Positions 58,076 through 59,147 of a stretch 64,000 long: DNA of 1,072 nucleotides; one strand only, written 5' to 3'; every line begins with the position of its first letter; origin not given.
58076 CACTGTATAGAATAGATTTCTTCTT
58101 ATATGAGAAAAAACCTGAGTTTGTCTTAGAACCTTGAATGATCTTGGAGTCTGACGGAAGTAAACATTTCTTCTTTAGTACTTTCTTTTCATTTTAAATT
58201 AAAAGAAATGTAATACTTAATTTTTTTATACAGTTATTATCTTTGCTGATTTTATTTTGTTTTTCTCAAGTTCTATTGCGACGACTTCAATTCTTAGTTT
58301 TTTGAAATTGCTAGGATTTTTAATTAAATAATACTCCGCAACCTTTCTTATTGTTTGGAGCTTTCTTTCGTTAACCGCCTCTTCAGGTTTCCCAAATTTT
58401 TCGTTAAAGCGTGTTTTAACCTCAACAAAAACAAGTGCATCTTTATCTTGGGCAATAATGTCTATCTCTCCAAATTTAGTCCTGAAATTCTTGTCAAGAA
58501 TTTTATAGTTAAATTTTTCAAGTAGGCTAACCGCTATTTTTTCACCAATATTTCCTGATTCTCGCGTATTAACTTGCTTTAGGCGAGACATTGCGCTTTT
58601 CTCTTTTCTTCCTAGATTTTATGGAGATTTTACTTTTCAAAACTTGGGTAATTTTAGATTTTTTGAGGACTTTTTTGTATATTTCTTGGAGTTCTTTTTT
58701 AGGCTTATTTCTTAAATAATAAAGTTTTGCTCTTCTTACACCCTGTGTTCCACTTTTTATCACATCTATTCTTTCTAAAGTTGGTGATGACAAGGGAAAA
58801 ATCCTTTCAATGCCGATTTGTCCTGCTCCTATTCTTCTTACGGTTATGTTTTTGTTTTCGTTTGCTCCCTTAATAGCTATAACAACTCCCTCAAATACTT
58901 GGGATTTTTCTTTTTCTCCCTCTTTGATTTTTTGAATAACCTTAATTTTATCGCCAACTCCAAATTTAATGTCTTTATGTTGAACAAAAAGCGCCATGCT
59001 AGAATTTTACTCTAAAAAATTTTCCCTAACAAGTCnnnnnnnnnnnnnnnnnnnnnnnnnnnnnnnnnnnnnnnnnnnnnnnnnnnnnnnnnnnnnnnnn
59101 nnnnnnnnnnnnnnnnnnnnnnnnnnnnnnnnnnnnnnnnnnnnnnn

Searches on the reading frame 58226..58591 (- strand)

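Call 20: search_protein_families(library=pfam, proteins=[window:58226-58591:-], max_evalue=0.001)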
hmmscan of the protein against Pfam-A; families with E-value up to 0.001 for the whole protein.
window:58226-58591:- (121 aa): 2 families
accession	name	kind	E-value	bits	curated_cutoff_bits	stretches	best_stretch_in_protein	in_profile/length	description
PF02021.23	UPF0102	-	5e-28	97.7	23.6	1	16-106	1-80/80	Uncharacterised protein family UPF0102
PF08378.17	NERD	-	3.6e-06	27.9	22.1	1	12-82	1-74/111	Nuclease-related domain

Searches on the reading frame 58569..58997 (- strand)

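Call 20: search_protein_families(library=pfam, proteins=[window:58569-58997:-], max_evalue=0.001)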
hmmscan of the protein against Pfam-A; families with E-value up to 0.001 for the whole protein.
window:58569-58997:- (142 aa): 1 family
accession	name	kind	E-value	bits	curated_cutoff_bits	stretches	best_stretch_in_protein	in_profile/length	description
PF01245.26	Ribosomal_L19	-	6.9e-30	103.7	22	1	10-102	16-105/111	Ribosomal protein L19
